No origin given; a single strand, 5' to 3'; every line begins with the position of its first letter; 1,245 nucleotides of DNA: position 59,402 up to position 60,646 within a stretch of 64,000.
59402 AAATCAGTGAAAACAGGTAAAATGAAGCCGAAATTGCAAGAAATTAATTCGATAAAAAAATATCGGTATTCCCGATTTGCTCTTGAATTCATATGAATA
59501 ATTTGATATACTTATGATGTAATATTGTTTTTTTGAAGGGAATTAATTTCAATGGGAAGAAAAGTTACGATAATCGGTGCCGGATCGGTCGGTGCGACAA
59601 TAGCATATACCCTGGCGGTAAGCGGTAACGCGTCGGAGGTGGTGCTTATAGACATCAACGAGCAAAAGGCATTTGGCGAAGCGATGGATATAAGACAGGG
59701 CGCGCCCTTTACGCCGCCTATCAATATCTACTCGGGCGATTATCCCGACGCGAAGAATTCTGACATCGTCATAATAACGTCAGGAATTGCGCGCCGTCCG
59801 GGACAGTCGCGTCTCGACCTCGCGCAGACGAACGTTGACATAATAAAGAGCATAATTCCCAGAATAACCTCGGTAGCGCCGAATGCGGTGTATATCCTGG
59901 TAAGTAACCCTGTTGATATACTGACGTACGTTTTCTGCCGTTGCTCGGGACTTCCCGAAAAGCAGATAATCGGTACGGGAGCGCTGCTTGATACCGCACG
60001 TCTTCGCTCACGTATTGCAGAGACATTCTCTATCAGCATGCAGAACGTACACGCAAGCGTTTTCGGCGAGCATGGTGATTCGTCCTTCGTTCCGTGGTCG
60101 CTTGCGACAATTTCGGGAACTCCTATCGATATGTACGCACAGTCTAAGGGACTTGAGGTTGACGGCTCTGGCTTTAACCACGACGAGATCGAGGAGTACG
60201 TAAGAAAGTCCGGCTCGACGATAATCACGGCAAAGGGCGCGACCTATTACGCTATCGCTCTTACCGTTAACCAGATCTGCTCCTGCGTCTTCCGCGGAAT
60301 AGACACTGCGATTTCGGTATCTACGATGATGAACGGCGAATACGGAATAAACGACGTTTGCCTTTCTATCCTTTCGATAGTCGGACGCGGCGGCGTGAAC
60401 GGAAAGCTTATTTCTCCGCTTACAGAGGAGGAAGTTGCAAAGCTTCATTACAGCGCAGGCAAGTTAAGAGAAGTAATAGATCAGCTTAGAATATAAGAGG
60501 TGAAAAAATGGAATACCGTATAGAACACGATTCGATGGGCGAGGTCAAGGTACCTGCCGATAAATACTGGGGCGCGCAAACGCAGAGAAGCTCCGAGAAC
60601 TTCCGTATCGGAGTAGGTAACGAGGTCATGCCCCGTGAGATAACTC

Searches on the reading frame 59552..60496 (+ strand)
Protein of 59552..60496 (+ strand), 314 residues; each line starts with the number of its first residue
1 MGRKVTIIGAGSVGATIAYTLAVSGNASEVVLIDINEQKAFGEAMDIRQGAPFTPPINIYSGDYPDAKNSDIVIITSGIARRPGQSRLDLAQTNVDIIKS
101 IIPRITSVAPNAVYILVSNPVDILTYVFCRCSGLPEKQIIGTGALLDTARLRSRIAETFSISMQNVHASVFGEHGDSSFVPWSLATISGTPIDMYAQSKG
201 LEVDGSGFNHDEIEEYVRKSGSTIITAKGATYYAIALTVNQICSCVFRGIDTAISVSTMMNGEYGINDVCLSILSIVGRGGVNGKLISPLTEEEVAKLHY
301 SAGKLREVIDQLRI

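Call 97: search_protein_families(library=pfam, proteins=[window:59552-60496:+], max_evalue=0.0001)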
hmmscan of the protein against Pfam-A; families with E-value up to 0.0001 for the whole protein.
window:59552-60496:+ (314 aa): 2 families
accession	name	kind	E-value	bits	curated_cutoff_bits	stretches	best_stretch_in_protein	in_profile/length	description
PF00056.29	Ldh_1_N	-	1.1e-42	145.8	27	1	4-141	2-141/141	lactate/malate dehydrogenase, NAD binding domain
PF02866.23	Ldh_1_C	-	2.2e-26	93.3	22.6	1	146-311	3-169/174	lactate/malate dehydrogenase, alpha/beta C-terminal domain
